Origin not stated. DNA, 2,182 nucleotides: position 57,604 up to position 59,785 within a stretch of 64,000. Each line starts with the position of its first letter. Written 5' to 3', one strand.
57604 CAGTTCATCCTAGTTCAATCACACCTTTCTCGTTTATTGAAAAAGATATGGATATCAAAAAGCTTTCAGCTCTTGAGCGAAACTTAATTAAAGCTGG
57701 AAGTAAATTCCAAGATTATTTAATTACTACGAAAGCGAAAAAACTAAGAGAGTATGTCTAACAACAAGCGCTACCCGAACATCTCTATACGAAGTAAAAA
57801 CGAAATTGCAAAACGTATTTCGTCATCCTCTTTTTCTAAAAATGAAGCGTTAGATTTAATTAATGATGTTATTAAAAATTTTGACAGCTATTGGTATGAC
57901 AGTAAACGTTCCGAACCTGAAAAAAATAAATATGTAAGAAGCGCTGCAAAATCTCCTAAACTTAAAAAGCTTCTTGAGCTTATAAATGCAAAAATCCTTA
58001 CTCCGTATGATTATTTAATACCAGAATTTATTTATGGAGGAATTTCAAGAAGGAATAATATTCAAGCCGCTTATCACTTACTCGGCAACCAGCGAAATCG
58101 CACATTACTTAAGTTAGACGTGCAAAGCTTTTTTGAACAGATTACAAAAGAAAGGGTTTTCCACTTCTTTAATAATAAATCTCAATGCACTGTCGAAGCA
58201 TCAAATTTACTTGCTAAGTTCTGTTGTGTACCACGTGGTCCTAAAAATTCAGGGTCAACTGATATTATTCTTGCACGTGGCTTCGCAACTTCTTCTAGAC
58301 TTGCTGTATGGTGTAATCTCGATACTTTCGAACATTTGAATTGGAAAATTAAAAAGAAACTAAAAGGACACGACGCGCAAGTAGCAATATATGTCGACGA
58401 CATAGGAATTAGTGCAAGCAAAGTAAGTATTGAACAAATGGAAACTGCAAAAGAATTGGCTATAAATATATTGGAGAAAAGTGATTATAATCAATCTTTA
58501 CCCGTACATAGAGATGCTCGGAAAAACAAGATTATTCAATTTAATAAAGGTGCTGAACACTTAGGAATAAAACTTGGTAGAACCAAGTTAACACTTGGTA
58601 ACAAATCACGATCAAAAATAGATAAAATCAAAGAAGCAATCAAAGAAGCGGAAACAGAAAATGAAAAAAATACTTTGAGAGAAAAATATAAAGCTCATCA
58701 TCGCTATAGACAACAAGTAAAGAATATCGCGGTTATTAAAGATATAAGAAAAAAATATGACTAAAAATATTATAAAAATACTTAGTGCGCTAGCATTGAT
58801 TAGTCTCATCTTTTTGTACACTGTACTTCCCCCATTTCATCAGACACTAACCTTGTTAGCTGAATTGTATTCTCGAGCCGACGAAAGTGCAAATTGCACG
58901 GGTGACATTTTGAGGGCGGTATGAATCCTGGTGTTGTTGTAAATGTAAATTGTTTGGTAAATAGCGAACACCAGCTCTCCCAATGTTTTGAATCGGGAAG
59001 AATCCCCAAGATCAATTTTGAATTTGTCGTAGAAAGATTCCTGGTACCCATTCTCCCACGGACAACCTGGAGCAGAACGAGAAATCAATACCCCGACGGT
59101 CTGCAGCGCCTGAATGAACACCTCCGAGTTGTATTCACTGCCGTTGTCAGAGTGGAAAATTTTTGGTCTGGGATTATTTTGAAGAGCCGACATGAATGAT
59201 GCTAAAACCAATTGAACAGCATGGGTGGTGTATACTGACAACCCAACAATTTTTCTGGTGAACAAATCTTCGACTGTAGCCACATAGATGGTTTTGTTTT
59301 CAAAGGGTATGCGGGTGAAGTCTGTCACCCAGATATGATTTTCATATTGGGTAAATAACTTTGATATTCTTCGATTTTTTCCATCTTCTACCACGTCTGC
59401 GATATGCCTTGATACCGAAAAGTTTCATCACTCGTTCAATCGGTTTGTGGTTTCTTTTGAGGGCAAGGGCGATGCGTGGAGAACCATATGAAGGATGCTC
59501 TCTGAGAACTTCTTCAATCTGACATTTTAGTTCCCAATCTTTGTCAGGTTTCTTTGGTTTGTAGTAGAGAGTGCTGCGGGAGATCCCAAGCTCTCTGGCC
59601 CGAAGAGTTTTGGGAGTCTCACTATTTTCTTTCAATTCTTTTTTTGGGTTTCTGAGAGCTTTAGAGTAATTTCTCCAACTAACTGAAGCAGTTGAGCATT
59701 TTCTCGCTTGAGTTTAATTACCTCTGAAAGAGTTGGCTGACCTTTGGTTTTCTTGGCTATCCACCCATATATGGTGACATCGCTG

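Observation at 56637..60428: Island at the 3' end of ssrA: structured non-coding DNA, a small ORF, a coupled HTH–reverse transcriptase operon (retron-like), a decayed IS3 and a NUDIX gene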

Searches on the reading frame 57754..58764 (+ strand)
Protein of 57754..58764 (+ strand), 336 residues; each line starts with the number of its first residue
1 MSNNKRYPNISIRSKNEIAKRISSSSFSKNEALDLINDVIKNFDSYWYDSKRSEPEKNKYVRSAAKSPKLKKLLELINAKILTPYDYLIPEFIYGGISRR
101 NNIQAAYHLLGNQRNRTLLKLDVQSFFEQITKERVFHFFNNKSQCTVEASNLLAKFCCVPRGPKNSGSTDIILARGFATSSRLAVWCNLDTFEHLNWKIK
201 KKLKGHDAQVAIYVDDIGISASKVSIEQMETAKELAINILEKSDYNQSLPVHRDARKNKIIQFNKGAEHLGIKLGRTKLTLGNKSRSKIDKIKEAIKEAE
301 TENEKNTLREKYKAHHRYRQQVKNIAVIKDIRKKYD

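Call 5: search_protein_families(library=pfam, proteins=[window:57754-58764:+], max_evalue=0.01)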
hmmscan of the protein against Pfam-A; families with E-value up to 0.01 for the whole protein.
window:57754-58764:+ (336 aa): 1 family
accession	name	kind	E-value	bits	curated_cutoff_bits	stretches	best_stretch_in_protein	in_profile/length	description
PF00078.32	RVT_1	-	2.8e-07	30.9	29.6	1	70-242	18-179/205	Reverse transcriptase (RNA-dependent DNA polymerase)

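Call 6: search_protein_families(library=padloc, proteins=[window:57754-58764:+], max_evalue=0.01)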
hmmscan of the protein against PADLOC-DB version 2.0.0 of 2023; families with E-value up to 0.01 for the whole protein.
window:57754-58764:+ (336 aa): 28 families (the best 25 are shown)
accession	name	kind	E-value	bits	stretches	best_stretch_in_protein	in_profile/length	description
PDLC02952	RT_VI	-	6.5e-31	105.6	1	8-323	2-272/279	-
PDLC02947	RT_IV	-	1.3e-18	65.4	1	38-321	29-290/386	-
PDLC02951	RT_V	-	8.5e-12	42.9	1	6-326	5-293/385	-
PDLC02946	RT_III-A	-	1.1e-11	42.5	1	56-246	69-236/330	-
PDLC02943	RT_III-A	-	4.2e-11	40.3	1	64-237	66-219/322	-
PDLC02941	RT_II-A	-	6.1e-11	40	1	36-301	30-266/309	-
PDLC02942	RT_III-A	-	7.7e-11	39.6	1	56-229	77-230/341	-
PDLC02959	RT-Protease_XI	-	3.5e-10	37.4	1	114-232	97-201/510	single gene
PDLC02960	RT-Protease_XI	-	5.2e-10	36.9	1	113-229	94-196/506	single gene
PDLC02939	RT_II-A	-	1.9e-09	35.4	1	112-307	88-270/304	-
PDLC02953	RT_VII-A2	-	2.8e-09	34.6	1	66-230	66-208/329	-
PDLC02948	RT_IX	-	3.7e-09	34.1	1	67-325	87-315/317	-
PDLC02174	Drt3a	-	6.3e-09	33.6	1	99-307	93-292/403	-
PDLC02175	Drt3a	-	3.6e-08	31.1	1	98-279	91-264/417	-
PDLC03768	Drt3a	-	1.2e-07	29.6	1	97-306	116-299/411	DRT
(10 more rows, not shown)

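Call 16: find_homologous_proteins(query=window:57754-58764:+, max_evalue=0.00001)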
Query window:57754-58764:+ (336 aa): 378 proteins with E <= 0.00001 among 4574 candidates; the best 120 are listed.
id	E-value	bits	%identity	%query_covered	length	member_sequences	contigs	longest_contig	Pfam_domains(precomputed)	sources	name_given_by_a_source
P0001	4.2e-217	737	100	100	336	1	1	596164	PF00078.33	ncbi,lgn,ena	-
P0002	1.8e-138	479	66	95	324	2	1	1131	PF00078.33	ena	-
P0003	4.2e-136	471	65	95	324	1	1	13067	PF00078.33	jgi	-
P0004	3.1e-134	465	64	97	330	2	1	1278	PF00078.33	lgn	-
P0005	7.3e-134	464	62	95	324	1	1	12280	PF00078.33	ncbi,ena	-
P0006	2.9e-131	455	63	96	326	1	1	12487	PF00078.33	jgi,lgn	-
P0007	1.4e-130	453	63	96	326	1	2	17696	-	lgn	-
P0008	5.5e-130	451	62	95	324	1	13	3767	PF00078.33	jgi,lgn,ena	-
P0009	9.7e-130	450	62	96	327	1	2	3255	-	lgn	-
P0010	4.7e-128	445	64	95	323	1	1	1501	PF00078.33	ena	-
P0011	1.5e-127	443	62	95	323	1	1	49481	PF00078.33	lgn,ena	-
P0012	3.7e-125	435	61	98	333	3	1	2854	PF00078.33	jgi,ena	-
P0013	4.0e-124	432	60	96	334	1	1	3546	-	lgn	-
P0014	5.8e-124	431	59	97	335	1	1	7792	PF00078.33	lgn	-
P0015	3.7e-121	422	60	90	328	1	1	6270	-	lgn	-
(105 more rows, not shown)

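Call 18: find_related_loci(query=A1, collection=genome_contigs, flank=4000)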
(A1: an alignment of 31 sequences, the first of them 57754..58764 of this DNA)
Query A1 (336 aa) in genome_contigs; peptide patterns used: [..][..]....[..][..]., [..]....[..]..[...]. (x = any residue, [..] = any of these).
137 stretches matched a pattern; 67 encode a relative of the query (tblastn E <= 1e-3); 67 distinct loci.
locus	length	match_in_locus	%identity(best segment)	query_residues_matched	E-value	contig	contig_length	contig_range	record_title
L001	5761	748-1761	58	5-328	5e-126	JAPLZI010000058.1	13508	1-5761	MAG: Candidatus Taylorbacteria bacterium isolate LacPavin_0419_WC90_MAG_44_7 LacPavin_0419_WC90_scaffold_592447, whole g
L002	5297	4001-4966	53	6-330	2e-116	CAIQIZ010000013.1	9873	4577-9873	uncultured bacterium isolate AM-2014_bin-3837 genome assembly, contig: bin-3837:13/31, whole genome shotgun sequence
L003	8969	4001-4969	53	1-326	4e-115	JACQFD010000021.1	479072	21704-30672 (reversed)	MAG: Planctomycetota bacterium isolate NC_groundwater_1038_Pr1_S-0.65um_57_32 Montesol18_Sp65_coassembly_scaffold_571005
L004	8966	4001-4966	52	1-324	2e-112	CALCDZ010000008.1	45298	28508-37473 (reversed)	MAG TPA_asm: uncultured bacterium isolate SRR6231216_bin.15_CONCOCT_v1.1_MAG genome assembly, contig: ERZ650311.148, who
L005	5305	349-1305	53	1-325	7e-112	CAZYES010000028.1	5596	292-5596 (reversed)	MAG TPA_asm: uncultured Candidatus Saccharibacteria bacterium isolate binchicken_co153_50 genome assembly, contig: NODE_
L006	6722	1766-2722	52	1-322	1e-111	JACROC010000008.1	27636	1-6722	MAG: Candidatus Harrisonbacteria bacterium isolate NC_groundwater_1951_Pr3_S-0.2um_42_5 scaffold_894167, whole genome sh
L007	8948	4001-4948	51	5-323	2e-111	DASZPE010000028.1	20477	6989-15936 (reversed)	MAG TPA_asm: Candidatus Paceibacterota bacterium isolate SMAG_U5963 k141_418741, whole genome shotgun sequence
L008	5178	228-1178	53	1-323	3e-110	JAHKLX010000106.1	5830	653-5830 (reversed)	MAG: Candidatus Micrarchaeota archaeon isolate MAG 296 R1_Bin_00314_17_000000000022, whole genome shotgun sequence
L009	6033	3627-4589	54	1-325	2e-108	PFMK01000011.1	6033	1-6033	MAG: Candidatus Gottesmanbacteria bacterium CG_4_10_14_0_8_um_filter_37_24 CG_4_10_14_0.8_um_filter_scaffold_9832_c, who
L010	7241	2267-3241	51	1-329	2e-107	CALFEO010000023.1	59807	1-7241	MAG TPA_asm: uncultured bacterium isolate SRR3330206_bin.16_CONCOCT_v1.1_MAG genome assembly, contig: ERZ724085.476, who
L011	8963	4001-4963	53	1-322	1e-106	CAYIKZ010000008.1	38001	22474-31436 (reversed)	MAG TPA_asm: uncultured Candidatus Saccharibacteria bacterium isolate ERP119705_co23_399 genome assembly, contig: NODE_8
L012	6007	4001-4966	52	1-325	2e-105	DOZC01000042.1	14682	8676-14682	MAG TPA_asm: Candidatus Paceibacterota bacterium isolate UBA9650 contig_46009, whole genome shotgun sequence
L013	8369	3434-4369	53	7-322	8e-105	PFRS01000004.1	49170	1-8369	MAG: Candidatus Pacebacteria bacterium CG_4_9_14_0_2_um_filter_40_15 CG_4_9_14_0.2_um_filter_scaffold_178_c, whole genom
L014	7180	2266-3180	52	1-308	6e-105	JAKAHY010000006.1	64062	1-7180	MAG: bacterium isolate WY3.bin152 NODE_626_length_64062_cov_2.264065, whole genome shotgun sequence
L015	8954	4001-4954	52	4-324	1e-104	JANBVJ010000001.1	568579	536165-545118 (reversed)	MAG: Patescibacteria group bacterium isolate AMOR_Bin_143 NODE_1_length_568579_cov_27.069264, whole genome shotgun seque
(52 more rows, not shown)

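Call 37: find_encoding_contigs(protein=window:57754-58764:+, flank=10000, max_places=3)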
Protein window:57754-58764:+ (336 aa): 1 contig read that carries it; 1 place shown.
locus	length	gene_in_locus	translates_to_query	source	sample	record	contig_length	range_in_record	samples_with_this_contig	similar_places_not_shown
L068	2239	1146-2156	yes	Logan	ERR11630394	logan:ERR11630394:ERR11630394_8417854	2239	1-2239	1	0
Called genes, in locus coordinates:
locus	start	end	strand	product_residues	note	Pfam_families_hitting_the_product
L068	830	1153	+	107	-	PF13560:HTH_31, PF12844:HTH_19 (weak), PF01381:HTH_3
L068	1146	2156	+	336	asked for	PF00078:RVT_1 (faint)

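Call 50: search_solved_structures(query=A1, max_evalue=0.001)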
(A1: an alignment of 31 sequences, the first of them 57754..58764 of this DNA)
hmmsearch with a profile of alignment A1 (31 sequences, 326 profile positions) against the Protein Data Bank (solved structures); distinct sequences matched with E-value up to 0.001: 4.
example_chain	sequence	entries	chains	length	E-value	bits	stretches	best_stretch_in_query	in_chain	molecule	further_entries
7v9u_A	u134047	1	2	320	0.00013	24.3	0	116-291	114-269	RNA-directed DNA polymerase from retron EC86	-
7v9x_A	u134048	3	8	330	0.00014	24.2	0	116-292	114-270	RNA-directed DNA polymerase from retron EC86 | Retron Ec86 reverse transcriptase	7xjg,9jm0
8qbk_A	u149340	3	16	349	0.00017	23.9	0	116-291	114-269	Retron Ec86 reverse transcriptase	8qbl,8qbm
9e8z_H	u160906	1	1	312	0.00024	23.4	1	114-291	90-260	Retron Ec83 reverse transcriptase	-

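Call 51: search_protein_families(library=ncbifam, proteins=[window:57754-58764:+], max_evalue=0.01)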
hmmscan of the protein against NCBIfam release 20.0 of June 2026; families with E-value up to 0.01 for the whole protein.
window:57754-58764:+ (336 aa): 2 families
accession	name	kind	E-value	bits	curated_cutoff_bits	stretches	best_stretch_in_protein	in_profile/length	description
NF038233.2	retron_St85_RT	exception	2.3e-12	46.8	235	1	113-322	86-276/289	retron St85 family RNA-directed DNA polymerase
NF041747.1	Drt3a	equivalog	2.5e-07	30.3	200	1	98-309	93-303/412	antiviral reverse transcriptase Drt3a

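Call 71: search_dna_similar(query=window:57754-58764:+, collection=plasmids, mode=protein, max_evalue=0.00001, max_rows=12)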
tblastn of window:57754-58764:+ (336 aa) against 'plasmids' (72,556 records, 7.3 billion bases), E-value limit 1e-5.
Records with a match: 13; places in all: 13; records where one place covers at least 80% of the query: 0.
Best place of each record, by identity: <60% 13.
By first word of the organism name: Aeromonas 8; Enterococcus 3; Bacteroides 1; Acetobacter 1.
By predicted mobility (MOB-suite, as given by PLSDB): conjugative 8; mobilizable 4; non-mobilizable 1.
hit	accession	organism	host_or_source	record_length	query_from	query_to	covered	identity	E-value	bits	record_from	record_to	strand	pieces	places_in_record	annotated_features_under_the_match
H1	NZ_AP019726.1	Bacteroides uniformis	Homo sapiens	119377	85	261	53%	29.1%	2e-6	57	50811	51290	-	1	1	reverse transcriptase family protein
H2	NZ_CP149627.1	Acetobacter sp. AC2005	-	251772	90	288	59%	25.1%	6e-8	62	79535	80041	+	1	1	reverse transcriptase family protein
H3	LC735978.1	Aeromonas caviae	-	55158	89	224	40%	28.7%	7e-10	68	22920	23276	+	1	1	RNA-dependent DNA polymerase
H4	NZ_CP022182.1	Aeromonas salmonicida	Atlantic salmon,The RAS Atlantic Salmon ...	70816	89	224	40%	28.7%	7e-10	68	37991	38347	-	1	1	reverse transcriptase family protein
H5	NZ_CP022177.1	Aeromonas salmonicida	Atlantic salmon,The RAS Atlantic Salmon ...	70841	89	224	40%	28.7%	7e-10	68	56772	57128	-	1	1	reverse transcriptase family protein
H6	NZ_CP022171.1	Aeromonas salmonicida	Atlantic salmon,The RAS Atlantic Salmon ...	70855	89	224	40%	28.7%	7e-10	68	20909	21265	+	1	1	reverse transcriptase family protein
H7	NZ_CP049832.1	Aeromonas salmonicida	Turbo,whole organism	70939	89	224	40%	28.7%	7e-10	68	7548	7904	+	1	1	reverse transcriptase family protein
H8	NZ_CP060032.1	Aeromonas salmonicida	Sebastes schlegeli,Head kidney, Spleen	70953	89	224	40%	28.7%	7e-10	68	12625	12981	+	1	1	reverse transcriptase family protein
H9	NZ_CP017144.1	Aeromonas salmonicida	Sebastes schlegelii,isolated bacteria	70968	89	224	40%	28.7%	7e-10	68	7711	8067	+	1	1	reverse transcriptase family protein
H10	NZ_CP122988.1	Aeromonas salmonicida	fish,tissue sample,spleen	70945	89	224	40%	28.5%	8e-10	67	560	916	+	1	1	reverse transcriptase family protein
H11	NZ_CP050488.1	Enterococcus casseliflavus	Gallus gallus domesticus,fecal matter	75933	90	222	40%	28.4%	3e-6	57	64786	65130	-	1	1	reverse transcriptase family protein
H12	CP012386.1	Enterococcus durans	-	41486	90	222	40%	28.4%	4e-6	56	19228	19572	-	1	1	none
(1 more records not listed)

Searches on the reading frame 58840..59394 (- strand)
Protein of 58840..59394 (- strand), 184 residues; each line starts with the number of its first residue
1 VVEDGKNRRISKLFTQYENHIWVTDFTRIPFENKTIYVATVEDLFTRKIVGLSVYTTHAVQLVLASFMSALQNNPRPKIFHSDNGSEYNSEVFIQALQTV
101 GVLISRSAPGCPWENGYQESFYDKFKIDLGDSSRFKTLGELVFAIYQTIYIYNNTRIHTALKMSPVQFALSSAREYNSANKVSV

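Call 5: search_protein_families(library=pfam, proteins=[window:58840-59394:-], max_evalue=0.01)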
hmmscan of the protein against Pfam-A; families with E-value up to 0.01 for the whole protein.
window:58840-59394:- (184 aa): 3 families
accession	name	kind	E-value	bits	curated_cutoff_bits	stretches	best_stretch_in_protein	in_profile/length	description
PF00665.32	rve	-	8.1e-19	68.2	32.6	1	18-112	4-102/102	Integrase core domain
PF13683.12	rve_3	-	2.2e-11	43.8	26.5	1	101-164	2-65/67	Integrase core domain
PF13333.12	rve_2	-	3.3e-08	34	22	1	119-168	1-51/56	Integrase core domain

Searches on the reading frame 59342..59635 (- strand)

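Call 5: search_protein_families(library=pfam, proteins=[window:59342-59635:-], max_evalue=0.01)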
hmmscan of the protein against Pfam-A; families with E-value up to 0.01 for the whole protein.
window:59342-59635:- (97 aa): 3 families
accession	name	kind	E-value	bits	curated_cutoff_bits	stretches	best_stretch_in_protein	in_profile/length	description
PF13276.12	HTH_21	-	1e-07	32.5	28.1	1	36-81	6-58/60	HTH-like domain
PF02954.25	HTH_8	-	2.7e-05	24.2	22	1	13-28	25-40/42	Bacterial regulatory protein, Fis family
PF13518.12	HTH_28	-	0.00044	20.7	25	0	55-87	5-34/52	Helix-turn-helix domain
